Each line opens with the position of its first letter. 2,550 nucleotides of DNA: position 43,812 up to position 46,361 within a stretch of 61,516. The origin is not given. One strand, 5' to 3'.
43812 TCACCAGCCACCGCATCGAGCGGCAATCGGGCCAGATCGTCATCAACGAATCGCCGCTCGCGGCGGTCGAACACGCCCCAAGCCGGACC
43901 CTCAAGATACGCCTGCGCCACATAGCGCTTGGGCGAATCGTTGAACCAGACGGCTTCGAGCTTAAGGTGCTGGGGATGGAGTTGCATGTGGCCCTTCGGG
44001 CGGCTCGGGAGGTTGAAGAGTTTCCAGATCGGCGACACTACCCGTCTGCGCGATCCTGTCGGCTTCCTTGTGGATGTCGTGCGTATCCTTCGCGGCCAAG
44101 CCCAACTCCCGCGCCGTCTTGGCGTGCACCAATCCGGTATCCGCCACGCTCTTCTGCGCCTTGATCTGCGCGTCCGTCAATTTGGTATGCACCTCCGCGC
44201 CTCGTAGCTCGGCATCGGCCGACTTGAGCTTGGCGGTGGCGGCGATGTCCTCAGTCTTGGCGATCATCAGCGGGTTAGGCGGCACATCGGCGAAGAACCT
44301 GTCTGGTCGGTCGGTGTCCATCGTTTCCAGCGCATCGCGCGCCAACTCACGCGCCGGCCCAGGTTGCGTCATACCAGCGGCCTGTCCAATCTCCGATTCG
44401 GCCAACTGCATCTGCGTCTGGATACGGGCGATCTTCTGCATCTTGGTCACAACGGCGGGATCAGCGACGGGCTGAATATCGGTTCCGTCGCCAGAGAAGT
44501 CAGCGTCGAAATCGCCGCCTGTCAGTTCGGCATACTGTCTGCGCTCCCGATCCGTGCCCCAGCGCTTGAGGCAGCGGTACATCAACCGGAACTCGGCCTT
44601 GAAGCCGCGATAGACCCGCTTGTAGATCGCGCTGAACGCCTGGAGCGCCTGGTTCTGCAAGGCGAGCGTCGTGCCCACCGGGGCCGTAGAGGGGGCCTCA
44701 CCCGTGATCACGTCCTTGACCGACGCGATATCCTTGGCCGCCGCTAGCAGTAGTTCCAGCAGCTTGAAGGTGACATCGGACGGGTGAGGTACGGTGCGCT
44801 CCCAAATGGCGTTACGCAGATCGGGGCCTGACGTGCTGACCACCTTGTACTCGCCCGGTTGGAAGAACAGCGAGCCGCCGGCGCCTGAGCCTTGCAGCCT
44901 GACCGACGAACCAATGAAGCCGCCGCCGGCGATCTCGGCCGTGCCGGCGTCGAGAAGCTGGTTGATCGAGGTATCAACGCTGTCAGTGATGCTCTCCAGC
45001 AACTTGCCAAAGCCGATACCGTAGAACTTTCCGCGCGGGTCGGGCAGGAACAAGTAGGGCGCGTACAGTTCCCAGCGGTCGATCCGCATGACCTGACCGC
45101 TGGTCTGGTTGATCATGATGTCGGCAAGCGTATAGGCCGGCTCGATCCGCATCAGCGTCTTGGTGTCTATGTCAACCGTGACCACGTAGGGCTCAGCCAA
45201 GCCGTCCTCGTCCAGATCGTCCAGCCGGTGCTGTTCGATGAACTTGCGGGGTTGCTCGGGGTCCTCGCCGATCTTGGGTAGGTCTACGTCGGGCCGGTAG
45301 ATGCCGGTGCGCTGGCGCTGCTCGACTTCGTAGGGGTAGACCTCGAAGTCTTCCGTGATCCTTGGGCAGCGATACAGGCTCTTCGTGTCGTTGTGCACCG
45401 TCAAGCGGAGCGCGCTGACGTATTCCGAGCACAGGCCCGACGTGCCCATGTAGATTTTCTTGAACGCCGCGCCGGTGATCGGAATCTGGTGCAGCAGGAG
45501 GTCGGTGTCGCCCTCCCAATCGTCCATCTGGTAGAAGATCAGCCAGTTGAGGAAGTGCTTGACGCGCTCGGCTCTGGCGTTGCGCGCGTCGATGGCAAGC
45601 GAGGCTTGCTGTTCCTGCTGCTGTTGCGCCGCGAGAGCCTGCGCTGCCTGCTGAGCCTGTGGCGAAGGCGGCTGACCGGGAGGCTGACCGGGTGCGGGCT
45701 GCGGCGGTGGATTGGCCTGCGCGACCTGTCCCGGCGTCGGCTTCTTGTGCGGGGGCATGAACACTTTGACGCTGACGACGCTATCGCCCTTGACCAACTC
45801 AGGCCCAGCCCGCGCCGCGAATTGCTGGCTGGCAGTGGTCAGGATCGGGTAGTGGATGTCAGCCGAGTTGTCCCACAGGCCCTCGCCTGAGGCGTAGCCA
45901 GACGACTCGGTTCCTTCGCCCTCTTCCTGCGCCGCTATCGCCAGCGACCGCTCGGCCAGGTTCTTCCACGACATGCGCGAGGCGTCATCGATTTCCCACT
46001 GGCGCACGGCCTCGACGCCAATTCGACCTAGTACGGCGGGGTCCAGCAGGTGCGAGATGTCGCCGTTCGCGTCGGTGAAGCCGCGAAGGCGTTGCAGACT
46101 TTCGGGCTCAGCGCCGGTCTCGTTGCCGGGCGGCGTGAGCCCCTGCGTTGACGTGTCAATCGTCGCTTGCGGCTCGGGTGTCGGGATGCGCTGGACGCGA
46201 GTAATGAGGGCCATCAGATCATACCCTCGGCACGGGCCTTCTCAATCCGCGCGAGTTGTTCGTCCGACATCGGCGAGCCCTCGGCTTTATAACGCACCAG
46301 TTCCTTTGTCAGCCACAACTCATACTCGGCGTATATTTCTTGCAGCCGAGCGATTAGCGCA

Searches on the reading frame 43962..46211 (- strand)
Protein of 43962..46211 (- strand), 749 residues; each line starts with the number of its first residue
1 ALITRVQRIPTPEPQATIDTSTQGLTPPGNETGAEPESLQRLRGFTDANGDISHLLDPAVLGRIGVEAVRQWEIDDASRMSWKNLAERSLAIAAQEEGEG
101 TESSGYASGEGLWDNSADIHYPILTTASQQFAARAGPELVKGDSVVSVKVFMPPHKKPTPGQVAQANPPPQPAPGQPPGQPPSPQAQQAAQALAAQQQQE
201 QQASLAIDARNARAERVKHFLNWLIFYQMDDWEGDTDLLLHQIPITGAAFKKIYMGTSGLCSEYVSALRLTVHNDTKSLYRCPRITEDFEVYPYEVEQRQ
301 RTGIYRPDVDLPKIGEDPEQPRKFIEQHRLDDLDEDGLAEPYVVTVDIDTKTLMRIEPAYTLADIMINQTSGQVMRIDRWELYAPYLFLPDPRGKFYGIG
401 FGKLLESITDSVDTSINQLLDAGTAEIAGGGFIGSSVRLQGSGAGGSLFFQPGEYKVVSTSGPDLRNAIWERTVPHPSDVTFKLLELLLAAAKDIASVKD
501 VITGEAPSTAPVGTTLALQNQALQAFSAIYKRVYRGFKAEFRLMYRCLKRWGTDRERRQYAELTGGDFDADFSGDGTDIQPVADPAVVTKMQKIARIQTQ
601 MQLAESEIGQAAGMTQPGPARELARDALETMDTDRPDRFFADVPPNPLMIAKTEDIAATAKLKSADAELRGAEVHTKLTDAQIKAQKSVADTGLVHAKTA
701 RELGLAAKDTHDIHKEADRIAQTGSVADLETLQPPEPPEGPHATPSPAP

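Call 76: search_protein_families(library=phrogs, proteins=[window:43962-46211:-], max_evalue=0.001)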
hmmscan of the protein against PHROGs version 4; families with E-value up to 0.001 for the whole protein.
window:43962-46211:- (749 aa): 2 families
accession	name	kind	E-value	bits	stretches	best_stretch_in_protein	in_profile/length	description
phrog_1216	-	head and packaging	1.8e-11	44.3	1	394-708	353-657/714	portal protein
phrog_156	-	head and packaging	0.00066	19.2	1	482-724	391-652/681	portal protein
